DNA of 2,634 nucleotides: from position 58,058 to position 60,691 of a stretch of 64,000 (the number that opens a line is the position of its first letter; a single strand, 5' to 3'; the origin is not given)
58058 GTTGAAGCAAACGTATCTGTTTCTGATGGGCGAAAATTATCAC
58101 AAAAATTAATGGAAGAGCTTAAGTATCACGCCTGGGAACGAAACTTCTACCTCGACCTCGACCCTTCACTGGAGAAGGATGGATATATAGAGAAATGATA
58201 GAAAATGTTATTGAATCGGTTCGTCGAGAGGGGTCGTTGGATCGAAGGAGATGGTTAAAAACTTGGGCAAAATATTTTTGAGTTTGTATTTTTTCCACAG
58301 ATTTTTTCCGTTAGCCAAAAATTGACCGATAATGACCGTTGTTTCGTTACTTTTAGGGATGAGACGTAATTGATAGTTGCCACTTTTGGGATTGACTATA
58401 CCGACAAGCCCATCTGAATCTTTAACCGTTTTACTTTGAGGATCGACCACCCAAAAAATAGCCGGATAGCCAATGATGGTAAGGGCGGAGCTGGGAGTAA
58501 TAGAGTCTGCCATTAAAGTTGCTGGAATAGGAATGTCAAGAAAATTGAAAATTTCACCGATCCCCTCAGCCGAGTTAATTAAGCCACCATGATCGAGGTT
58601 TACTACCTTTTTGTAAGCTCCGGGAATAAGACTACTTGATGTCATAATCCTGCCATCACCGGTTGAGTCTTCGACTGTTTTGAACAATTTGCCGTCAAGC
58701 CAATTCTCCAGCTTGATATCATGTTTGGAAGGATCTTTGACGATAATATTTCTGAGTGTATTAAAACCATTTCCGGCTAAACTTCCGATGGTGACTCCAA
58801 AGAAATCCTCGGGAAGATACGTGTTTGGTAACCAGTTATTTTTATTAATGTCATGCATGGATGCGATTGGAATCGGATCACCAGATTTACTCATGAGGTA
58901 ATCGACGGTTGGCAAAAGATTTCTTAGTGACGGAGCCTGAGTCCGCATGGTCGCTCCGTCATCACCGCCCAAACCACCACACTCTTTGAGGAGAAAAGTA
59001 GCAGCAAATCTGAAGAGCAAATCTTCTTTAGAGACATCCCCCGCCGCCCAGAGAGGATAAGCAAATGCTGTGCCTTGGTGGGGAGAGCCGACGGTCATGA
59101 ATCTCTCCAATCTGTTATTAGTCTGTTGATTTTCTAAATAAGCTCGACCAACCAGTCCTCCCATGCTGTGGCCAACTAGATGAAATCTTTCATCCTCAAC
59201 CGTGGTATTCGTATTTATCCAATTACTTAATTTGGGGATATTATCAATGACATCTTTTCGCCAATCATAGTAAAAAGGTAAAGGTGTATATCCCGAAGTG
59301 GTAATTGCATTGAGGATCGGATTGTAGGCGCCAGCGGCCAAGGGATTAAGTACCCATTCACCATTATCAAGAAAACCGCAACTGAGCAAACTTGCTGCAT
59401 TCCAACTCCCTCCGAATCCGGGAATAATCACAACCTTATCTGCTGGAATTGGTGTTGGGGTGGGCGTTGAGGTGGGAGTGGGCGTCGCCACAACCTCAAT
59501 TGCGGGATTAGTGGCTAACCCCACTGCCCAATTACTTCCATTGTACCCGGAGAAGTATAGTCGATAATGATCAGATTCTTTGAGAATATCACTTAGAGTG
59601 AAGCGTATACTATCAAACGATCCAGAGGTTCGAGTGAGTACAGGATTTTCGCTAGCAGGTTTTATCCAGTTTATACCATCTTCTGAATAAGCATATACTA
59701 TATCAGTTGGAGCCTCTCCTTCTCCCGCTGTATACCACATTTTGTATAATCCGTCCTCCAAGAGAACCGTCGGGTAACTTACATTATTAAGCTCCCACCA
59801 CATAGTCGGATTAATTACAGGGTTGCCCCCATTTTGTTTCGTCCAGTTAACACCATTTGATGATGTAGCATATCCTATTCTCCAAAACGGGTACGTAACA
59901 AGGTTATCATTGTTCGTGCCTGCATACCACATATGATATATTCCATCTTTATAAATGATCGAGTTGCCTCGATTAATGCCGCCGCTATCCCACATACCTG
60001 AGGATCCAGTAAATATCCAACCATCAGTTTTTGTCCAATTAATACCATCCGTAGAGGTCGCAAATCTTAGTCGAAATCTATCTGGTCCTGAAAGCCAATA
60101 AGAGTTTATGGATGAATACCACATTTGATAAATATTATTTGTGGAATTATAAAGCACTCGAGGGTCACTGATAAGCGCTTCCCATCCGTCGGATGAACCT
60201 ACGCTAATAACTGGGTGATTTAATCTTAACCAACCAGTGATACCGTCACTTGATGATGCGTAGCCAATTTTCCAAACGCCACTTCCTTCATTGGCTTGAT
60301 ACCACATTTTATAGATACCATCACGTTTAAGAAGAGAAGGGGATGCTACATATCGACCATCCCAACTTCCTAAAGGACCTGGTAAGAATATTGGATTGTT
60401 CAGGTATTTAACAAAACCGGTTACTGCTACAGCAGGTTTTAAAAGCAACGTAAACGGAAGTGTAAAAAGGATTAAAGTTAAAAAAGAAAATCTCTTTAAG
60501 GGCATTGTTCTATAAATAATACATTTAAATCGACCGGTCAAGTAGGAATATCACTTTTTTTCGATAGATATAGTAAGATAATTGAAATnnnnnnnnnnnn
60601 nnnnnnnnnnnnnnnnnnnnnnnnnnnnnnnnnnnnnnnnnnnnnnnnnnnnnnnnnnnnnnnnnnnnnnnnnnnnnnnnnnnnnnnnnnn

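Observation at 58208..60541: Secreted fusion of an Asp-box beta-propeller and a lipase-like alpha/beta hydrolase joined by a (TP)n linker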

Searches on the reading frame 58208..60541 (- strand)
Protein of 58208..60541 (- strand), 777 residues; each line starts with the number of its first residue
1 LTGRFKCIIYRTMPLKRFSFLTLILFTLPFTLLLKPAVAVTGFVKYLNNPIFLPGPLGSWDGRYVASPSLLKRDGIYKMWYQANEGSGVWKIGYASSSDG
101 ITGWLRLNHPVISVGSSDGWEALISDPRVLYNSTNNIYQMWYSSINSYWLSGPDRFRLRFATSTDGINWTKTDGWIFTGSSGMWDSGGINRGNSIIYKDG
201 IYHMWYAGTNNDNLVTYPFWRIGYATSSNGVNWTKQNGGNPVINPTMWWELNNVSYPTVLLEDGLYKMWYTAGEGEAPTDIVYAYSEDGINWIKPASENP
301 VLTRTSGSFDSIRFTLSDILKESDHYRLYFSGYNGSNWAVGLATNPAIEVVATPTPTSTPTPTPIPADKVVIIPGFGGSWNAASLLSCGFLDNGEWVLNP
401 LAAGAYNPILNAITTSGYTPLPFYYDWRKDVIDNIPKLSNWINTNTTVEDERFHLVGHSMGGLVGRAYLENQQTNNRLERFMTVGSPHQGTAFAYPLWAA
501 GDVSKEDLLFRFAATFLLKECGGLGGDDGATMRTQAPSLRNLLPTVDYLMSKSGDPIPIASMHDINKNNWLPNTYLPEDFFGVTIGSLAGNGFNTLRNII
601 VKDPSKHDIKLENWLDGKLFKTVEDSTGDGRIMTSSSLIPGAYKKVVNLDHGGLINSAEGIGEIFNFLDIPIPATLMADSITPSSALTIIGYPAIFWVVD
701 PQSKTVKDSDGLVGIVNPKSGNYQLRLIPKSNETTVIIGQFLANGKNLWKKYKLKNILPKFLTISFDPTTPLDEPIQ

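Call 3: search_protein_families(library=pfam, proteins=[window:58208-60541:-], max_evalue=1)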
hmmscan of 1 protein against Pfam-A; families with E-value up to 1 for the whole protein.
window:58208-60541:- (777 aa): 13 families
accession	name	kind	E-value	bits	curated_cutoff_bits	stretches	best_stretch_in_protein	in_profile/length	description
PF02089.21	Palm_thioest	-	3.2e-09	37.3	26.8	1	430-492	53-114/254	Palmitoyl protein thioesterase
PF02450.21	LCAT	-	4.5e-09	36.4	21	1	406-505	69-179/392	Lecithin:cholesterol acyltransferase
PF04041.19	Glyco_hydro_130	-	4.7e-08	32.8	26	1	221-277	68-122/320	beta-1,4-mannooligosaccharide phosphorylase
PF07819.20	PGAP1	-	1.5e-06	28.6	24.3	1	430-492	74-133/233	PGAP1-like alpha/beta domain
PF24096.1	DUF7379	-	4.3e-06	27.2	33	1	432-496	51-120/191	Domain of unknown function (DUF7379)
PF12697.13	Abhydrolase_6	-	5.4e-06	27.7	26.3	1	370-514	1-122/217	Alpha/beta hydrolase family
PF00561.26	Abhydrolase_1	-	7e-06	26.3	25.8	1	447-500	65-118/245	alpha/beta hydrolase fold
PF00251.26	Glyco_hydro_32N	-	5.4e-05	23.3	22.1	1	189-306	9-125/307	Glycosyl hydrolases family 32 N-terminal domain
PF05057.20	DUF676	-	0.00076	19.5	20.3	1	450-497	77-134/217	Putative serine esterase (DUF676)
PF06028.17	DUF915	-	0.0019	18.1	22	1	451-490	103-145/255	Alpha/beta hydrolase of unknown function (DUF915)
PF00756.26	Esterase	-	0.1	12.8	22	1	437-464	101-128/251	Putative esterase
PF06821.19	Ser_hydrolase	-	0.12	12.8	22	1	435-489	36-93/172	Serine hydrolase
PF12146.15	Hydrolase_4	-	0.16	11.7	27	1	449-474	74-99/239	Serine aminopeptidase, S33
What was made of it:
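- On Sialidase / BNR Asp-box propeller: There are no BNR or sialidase Pfam hits at E<=1 (call 3).
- On GH130: PF04041 scores 32.8 bits, above the 26-bit cutoff, but covers only model positions 68-122 of 320 (call 3).
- On LCAT-like alpha/beta hydrolases (PF02450): 36.4 bits against a cutoff of 21 (call 3).
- Closest known: Bacterial sialidases / BNR Asp-box propellers. Different: There is no BNR or sialidase Pfam hit (call 3).
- Checked: The GHSMGG nucleophile elbow lies in an alpha/beta hydrolase that hits LCAT, PGAP1 and Palm_thioest (call 3).
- PF02450 scores above its cutoff in the query (call 3). PF04041 scores above its gathering cutoff, 32.8 against 26 bits (call 3). The Pfam match covers only 55 of 320 model positions, about one blade (call 3).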

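Call 4: search_protein_families(library=ncbifam, proteins=[window:58208-60541:-], max_evalue=1)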
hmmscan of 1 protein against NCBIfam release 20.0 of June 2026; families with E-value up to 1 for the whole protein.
window:58208-60541:- (777 aa): 6 families
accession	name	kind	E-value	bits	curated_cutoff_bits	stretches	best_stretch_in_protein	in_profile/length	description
NF052550.1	BManbPhaseBMBP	equivalog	1.4e-18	67.3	450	3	193-293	29-131/296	beta-1,2-mannobiose phosphorylase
NF058598.1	BetMansidBT3780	equivalog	1.1e-10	41.2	550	2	80-177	77-175/366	beta-1,2-mannosidase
NF011457.0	PRK14875.1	equivalog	0.036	13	307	1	437-472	183-219/372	acetoin dehydrogenase dihydrolipoyllysine-residue acetyltransferase subunit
NF007857.0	PRK10566.1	equivalog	0.075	12.8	201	1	425-470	81-126/249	esterase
NF004514.1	PRK05855.1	equivalog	0.17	10.4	455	1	447-495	87-135/578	SDR family oxidoreductase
TIGR03695.1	menH_SHCHC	equivalog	0.23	10.8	208.55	1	443-482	63-100/252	2-succinyl-6-hydroxy-2,4-cyclohexadiene-1-carboxylate synthase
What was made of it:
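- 59507..60415 (-): Five-bladed beta-propeller (aa 43-345) of the GH130/GH117/GH32/GH43 fold. The blades are aa 43-107, 108-174, 175-237, 238-296 and 297-345. PF04041 at 4.7e-8 and NCBIfam mannobiose phosphorylase at 1.4e-18, well below its cutoff (calls 3, 4).
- On GH130: NCBIfam equivalogs score 67.3 against a cutoff of 450, and 41.2 against 550 (call 4).
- Closest known: GH130 beta-mannoside phosphorylases and beta-1,2-mannosidases. Different: It falls far below the NCBIfam equivalog cutoffs (call 4).
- The NCBIfam GH130 equivalogs are missed by a wide margin: 67 bits against a cutoff of 450, and 41 against 550 (call 4).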

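Call 5: search_solved_structures(query=window:58208-60541:-, max_evalue=1, show_alignments=3)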
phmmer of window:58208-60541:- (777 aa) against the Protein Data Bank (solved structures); distinct sequences matched with E-value up to 1: 21.
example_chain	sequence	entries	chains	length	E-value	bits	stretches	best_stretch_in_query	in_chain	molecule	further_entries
9fj8_A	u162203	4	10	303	2.4e-07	32.8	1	183-293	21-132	1,2-beta-oligomannan phosphorylase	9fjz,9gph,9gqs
6r3r_A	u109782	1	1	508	0.00083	21.1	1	91-211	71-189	Glycoside hydrolase family 32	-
7znr_A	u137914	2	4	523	0.00094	20.9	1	91-211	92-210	Sucrose-6-phosphate hydrolase | Glycoside hydrolase family 32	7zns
8aa2_E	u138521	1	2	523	0.00094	20.9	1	91-211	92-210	Glycoside hydrolase family 32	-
8a9y_E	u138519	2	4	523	0.00094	20.9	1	91-211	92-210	Glycoside hydrolase family 32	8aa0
6r3u_A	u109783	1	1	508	0.00098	20.8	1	91-211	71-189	Glycoside hydrolase family 32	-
7n4m_L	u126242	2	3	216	0.0034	19.1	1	266-360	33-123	WRAIR-2151 antibody Fab light chain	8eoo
7yck_D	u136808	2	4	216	0.014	17.1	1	266-360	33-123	FP-12A Fab light chain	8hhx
3kst_A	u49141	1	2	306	0.02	16.5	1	61-113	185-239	Endo-1,4-beta-xylanase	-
8zhd_L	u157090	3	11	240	0.025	16.2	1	266-363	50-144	Light chain of R1-26 Fab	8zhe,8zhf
3lp5_A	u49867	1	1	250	0.04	15.5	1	429-490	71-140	Putative cell surface hydrolase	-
8zhg_L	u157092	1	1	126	0.046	15.3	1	266-344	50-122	Light chain of R1-26 Fab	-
6d11_B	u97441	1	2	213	0.11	14.1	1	268-355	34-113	1450 Antibody, Light chain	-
9mpw_L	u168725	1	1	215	0.21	13.1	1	264-355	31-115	fAb M15 Light Chain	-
8dmh_E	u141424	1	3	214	0.23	13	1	265-355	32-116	18.5C-M28 Fab Light Chain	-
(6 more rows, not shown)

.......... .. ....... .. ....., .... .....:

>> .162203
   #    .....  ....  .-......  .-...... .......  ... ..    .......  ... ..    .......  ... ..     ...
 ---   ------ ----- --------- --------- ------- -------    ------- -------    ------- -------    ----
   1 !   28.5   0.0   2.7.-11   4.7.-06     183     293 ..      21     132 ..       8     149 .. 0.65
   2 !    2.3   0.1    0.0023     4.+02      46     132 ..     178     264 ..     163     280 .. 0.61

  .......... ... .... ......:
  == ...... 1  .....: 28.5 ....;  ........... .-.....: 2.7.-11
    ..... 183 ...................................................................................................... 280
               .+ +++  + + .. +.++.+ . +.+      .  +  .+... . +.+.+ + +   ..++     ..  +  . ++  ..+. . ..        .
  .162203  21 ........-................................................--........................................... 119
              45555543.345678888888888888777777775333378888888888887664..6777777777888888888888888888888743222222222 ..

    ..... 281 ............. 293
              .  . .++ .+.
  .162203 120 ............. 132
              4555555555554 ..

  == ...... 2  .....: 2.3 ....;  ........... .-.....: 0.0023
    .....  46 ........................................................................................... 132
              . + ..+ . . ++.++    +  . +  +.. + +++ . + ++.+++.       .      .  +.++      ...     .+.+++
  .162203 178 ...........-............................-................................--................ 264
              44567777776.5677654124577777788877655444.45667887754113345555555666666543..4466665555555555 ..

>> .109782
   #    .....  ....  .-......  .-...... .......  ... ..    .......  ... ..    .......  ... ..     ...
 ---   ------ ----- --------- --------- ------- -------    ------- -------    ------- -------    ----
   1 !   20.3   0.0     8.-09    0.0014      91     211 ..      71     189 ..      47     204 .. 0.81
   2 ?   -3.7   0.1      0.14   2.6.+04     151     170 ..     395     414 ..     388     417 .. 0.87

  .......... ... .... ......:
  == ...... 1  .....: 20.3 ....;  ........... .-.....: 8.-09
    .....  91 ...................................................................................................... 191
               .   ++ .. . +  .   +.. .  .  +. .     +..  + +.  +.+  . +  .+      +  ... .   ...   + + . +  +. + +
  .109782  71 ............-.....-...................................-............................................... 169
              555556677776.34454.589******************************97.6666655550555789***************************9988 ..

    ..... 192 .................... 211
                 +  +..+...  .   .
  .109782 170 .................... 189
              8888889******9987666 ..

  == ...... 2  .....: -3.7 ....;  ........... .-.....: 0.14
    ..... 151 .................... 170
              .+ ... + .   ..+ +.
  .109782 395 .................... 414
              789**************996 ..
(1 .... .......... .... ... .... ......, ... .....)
